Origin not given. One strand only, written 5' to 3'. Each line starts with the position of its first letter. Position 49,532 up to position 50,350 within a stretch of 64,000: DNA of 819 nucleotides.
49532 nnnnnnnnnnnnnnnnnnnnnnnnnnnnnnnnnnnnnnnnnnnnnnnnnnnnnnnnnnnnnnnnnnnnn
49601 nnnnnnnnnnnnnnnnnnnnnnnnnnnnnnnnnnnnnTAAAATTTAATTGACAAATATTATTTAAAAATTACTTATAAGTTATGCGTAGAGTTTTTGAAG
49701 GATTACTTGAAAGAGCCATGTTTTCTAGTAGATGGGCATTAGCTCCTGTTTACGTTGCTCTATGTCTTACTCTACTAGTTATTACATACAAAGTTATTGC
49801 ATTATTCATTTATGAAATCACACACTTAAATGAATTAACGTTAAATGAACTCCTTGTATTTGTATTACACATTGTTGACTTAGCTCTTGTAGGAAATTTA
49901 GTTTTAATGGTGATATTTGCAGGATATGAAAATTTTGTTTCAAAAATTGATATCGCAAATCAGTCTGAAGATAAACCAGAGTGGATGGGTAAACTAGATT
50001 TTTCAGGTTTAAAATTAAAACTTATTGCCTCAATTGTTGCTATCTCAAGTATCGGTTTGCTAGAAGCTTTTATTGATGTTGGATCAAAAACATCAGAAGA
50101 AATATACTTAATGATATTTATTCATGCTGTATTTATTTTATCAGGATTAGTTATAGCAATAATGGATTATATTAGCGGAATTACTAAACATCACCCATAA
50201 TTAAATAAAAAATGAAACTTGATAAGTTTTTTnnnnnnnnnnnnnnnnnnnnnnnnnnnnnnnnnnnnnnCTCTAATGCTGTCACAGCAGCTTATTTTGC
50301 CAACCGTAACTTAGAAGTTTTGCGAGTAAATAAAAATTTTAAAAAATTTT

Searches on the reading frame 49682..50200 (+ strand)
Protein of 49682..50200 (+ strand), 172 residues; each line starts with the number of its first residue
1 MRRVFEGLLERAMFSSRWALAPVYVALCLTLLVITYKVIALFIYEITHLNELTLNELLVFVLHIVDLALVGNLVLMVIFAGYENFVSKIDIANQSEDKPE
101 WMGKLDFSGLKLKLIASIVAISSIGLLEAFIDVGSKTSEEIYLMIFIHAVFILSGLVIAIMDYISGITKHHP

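Call 25: search_protein_families(library=pfam, proteins=[window:49682-50200:+])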
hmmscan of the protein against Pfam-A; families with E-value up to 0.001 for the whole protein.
window:49682-50200:+ (172 aa): 1 family
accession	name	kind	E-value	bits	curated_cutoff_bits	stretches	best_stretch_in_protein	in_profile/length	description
PF03350.21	UPF0114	-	1.6e-30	106.2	23.1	1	13-130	1-117/117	Uncharacterized protein family, UPF0114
